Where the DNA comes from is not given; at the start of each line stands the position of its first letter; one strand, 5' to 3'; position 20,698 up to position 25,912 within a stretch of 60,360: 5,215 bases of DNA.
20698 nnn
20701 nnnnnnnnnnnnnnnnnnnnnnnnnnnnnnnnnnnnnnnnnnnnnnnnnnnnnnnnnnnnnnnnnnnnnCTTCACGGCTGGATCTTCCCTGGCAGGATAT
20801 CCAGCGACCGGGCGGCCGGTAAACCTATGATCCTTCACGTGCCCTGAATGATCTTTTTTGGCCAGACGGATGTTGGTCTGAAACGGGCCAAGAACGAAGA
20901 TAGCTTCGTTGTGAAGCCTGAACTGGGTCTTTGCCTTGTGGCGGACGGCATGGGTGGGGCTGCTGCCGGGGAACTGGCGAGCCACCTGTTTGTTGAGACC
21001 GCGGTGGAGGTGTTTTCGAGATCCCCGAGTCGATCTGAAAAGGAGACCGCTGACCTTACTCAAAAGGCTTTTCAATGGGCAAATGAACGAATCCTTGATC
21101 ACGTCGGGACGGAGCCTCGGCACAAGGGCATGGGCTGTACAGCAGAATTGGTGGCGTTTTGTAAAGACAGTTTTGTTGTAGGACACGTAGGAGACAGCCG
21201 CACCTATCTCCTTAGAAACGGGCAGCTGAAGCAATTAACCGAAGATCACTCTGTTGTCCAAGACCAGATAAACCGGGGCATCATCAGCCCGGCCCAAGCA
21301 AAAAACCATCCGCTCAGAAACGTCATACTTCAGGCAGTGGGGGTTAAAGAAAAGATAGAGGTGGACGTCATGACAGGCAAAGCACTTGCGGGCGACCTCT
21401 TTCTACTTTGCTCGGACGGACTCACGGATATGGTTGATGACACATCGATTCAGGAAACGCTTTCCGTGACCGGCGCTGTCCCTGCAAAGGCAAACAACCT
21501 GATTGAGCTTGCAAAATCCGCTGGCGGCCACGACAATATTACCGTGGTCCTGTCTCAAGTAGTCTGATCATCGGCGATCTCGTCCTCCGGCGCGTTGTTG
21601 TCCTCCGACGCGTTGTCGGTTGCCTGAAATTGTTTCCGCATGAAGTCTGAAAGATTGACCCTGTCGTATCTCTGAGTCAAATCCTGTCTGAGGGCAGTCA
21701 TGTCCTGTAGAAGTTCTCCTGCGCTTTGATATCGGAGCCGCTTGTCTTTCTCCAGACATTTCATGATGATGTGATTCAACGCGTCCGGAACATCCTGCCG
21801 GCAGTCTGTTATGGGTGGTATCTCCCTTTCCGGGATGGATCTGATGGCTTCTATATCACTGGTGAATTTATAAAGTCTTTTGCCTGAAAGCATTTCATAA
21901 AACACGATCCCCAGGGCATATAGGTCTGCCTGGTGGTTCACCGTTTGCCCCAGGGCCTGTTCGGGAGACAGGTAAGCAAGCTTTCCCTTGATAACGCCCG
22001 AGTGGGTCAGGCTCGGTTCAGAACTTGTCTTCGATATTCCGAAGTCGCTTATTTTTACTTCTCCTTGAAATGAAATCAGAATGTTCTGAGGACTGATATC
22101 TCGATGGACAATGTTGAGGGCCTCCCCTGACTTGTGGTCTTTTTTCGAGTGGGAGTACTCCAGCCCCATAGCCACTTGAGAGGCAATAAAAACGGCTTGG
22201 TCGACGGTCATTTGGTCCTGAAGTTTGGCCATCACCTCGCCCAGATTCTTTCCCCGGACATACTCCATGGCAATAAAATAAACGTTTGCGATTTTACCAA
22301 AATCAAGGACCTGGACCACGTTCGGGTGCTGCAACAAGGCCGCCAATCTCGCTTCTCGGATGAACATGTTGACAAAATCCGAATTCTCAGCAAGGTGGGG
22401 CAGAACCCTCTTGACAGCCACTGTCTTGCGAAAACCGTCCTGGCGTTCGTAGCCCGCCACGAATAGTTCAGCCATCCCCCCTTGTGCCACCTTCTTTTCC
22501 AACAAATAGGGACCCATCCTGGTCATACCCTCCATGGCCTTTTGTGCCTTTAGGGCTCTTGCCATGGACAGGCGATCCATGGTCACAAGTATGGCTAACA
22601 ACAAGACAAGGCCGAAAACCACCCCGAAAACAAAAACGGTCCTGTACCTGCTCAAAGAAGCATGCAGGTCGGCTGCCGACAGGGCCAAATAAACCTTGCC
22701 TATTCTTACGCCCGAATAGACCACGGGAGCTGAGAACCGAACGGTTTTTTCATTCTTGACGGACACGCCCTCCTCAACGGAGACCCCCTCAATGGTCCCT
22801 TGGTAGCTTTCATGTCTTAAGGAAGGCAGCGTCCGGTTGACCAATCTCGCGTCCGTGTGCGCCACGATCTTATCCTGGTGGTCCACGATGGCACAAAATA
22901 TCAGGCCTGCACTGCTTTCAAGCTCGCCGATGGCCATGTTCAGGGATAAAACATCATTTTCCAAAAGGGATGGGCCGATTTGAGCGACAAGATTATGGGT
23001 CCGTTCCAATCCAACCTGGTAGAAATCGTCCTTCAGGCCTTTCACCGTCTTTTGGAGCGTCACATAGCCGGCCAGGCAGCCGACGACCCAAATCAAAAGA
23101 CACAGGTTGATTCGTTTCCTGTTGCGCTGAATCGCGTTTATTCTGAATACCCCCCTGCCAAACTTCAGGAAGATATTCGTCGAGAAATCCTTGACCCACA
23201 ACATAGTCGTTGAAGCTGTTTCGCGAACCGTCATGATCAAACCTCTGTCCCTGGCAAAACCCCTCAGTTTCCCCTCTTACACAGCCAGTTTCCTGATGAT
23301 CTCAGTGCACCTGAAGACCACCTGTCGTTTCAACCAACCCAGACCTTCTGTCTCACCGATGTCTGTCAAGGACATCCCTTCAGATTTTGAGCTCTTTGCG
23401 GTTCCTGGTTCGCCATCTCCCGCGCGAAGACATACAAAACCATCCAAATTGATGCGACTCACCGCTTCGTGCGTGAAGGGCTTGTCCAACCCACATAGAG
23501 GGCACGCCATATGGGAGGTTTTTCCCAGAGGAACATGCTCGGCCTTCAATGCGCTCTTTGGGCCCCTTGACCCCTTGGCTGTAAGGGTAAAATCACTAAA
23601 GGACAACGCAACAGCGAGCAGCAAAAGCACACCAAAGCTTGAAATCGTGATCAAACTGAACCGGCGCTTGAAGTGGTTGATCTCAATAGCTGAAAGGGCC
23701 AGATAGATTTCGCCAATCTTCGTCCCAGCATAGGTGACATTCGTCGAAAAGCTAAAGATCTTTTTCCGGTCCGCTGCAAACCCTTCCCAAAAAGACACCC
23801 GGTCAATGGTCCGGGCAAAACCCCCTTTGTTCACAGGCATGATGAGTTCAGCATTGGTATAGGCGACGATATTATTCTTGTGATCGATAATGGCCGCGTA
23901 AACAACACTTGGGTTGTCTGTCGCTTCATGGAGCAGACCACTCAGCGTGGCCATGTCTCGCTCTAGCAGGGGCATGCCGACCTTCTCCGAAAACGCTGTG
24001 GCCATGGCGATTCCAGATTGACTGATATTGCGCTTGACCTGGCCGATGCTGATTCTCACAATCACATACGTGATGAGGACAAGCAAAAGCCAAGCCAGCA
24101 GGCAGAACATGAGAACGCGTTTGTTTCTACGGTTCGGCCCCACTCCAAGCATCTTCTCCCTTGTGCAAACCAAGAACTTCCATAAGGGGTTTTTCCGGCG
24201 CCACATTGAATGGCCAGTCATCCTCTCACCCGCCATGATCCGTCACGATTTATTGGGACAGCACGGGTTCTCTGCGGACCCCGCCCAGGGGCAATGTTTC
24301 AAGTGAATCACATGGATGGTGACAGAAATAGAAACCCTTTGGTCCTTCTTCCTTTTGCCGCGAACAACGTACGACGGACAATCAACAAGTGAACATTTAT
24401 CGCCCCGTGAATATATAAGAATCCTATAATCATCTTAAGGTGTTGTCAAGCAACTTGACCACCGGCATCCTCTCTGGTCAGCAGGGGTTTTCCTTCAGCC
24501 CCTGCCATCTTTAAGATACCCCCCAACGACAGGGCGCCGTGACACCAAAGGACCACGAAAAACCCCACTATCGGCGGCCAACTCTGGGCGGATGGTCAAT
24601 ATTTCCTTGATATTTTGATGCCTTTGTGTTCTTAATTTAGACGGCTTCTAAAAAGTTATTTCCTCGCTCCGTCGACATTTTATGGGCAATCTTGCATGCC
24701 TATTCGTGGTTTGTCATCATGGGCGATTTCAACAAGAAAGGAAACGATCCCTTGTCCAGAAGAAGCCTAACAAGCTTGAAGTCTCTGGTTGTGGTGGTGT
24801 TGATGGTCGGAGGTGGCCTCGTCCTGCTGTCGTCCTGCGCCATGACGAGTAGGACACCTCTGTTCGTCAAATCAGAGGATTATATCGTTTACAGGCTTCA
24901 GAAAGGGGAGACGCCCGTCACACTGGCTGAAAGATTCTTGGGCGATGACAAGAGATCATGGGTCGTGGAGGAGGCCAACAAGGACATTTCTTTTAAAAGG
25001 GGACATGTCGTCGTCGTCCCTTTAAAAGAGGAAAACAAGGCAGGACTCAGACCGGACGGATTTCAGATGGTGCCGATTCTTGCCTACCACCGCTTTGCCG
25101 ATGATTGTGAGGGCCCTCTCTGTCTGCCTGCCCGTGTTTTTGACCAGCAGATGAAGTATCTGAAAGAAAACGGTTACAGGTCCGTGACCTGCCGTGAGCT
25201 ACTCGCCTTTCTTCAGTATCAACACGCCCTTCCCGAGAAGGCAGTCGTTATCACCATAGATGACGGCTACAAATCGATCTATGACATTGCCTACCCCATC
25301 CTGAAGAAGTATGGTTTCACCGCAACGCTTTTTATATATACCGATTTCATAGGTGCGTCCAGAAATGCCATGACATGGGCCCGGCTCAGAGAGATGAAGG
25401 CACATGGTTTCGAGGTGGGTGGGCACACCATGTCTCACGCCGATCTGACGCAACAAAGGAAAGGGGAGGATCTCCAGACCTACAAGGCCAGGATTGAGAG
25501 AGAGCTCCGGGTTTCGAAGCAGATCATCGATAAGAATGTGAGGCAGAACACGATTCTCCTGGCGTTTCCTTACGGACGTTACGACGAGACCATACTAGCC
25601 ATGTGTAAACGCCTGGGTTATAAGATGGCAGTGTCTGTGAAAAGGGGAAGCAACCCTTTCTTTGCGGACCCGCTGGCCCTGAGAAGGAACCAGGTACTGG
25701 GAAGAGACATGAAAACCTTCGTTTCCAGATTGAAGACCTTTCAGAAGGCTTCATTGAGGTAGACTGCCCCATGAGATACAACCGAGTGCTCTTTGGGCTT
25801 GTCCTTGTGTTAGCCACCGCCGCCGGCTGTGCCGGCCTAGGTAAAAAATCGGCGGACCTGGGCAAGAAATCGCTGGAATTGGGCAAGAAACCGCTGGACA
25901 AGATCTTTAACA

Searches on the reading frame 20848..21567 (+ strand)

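Call 43: search_protein_families(library=pfam, proteins=[window:20848-21567:+], max_evalue=0.00001)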
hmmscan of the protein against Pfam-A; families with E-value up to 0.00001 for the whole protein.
window:20848-21567:+ (239 aa): 2 families
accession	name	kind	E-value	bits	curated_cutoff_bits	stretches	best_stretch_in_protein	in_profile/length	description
PF13672.11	PP2C_2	-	1.9e-18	67.2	24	1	13-199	9-182/209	Protein phosphatase 2C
PF00481.26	PP2C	-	1.2e-12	48.5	20.3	1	25-137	33-143/255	Protein phosphatase 2C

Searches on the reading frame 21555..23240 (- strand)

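Call 43: search_protein_families(library=pfam, proteins=[window:21555-23240:-], max_evalue=0.00001)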
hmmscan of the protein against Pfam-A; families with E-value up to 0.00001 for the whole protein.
window:21555-23240:- (561 aa): 2 families
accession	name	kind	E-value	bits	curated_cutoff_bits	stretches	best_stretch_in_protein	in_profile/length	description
PF00069.31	Pkinase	-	7.6e-40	137.4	31.7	1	249-512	5-259/263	Protein kinase domain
PF07714.23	PK_Tyr_Ser-Thr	-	3.8e-37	128.4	23.1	1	248-504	4-249/258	Protein tyrosine and serine/threonine kinase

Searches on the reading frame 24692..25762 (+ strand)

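Call 44: search_protein_families(library=pfam, proteins=[window:24692-25762:+], max_evalue=0.00001)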
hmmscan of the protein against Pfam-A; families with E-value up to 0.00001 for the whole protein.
window:24692-25762:+ (356 aa): 1 family
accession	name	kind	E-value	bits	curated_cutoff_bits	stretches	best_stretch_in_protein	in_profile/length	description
PF01522.26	Polysacc_deac_1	-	2.7e-27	95.6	23.1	1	180-312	4-123/124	Polysaccharide deacetylase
